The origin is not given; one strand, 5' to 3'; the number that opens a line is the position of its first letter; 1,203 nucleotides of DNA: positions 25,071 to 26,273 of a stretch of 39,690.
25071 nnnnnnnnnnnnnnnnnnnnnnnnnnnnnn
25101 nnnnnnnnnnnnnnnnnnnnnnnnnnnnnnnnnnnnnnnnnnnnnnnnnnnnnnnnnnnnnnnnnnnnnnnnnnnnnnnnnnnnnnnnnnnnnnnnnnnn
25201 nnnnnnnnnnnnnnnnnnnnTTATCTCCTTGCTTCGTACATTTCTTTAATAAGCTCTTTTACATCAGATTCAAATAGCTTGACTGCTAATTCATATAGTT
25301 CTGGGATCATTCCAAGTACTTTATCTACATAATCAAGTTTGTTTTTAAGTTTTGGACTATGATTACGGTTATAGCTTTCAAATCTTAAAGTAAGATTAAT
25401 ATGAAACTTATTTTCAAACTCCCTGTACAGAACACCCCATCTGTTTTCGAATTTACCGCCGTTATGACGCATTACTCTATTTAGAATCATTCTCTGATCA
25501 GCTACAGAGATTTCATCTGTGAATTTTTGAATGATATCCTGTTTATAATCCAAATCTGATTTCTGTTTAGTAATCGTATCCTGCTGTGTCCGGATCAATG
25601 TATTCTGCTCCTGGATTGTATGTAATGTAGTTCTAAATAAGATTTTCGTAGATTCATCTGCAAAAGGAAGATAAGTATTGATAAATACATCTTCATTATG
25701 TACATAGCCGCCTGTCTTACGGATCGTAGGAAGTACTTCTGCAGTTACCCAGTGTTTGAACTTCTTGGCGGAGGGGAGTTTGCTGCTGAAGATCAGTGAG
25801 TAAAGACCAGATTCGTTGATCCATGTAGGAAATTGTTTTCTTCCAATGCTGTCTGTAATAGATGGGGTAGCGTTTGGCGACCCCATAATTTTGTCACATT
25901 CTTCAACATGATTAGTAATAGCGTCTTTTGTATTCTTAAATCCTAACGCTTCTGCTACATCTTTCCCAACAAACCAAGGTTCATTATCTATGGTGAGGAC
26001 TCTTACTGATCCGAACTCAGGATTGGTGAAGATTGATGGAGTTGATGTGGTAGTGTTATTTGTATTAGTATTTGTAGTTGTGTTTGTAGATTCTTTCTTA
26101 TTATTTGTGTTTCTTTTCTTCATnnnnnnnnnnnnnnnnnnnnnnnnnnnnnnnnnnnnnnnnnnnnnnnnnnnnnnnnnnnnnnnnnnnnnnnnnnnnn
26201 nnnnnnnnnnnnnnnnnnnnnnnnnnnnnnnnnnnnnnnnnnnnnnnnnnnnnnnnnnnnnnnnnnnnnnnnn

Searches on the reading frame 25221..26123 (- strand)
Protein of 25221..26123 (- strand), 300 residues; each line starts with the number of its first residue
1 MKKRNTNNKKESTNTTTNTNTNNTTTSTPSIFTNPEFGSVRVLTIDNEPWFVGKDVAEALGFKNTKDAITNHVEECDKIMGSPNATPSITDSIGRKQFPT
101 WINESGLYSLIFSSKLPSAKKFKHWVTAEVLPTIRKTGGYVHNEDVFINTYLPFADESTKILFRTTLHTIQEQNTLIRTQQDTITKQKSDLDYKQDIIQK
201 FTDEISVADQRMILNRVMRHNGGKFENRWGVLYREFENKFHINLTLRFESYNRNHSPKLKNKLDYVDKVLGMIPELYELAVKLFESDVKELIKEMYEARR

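Call 46: search_protein_families(library=phrogs, proteins=[window:25221-26123:-], max_evalue=0.001)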
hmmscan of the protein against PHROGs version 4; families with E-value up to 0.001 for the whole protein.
window:25221-26123:- (300 aa): 13 families
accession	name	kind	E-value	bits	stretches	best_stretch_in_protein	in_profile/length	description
phrog_130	-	transcription regulation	1.1e-55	190.5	1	10-233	142-366/480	anti-repressor Ant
phrog_463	-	transcription regulation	2.7e-43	149.3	1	31-269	7-228/250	anti-repressor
phrog_2899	-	transcription regulation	4.3e-42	145.5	1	28-201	6-173/263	anti-repressor Ant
phrog_7940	-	unknown function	4.2e-34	119.3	1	31-143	6-110/252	-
phrog_2593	-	transcription regulation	3.3e-29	103.4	1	12-144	5-137/255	anti-repressor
phrog_245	-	transcription regulation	4.3e-26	93.2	1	5-187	14-167/319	anti-repressor Ant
phrog_2977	-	transcription regulation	6.7e-25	88.6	1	23-117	58-148/150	anti-repressor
phrog_2011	-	transcription regulation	1.3e-24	88.4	1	32-144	4-120/275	anti-repressor Ant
phrog_25722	-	unknown function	7.7e-24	85.2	1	43-150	19-118/150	-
phrog_5060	-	transcription regulation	8.1e-24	85.9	1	39-147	16-120/224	anti-repressor Ant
phrog_9976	-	transcription regulation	1.4e-18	68.4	1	39-140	10-106/188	anti-repressor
phrog_373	-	transcription regulation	1.6e-09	38.6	1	19-268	69-306/373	anti-repressor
phrog_34000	-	unknown function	1.7e-05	25.7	1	30-138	15-123/194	-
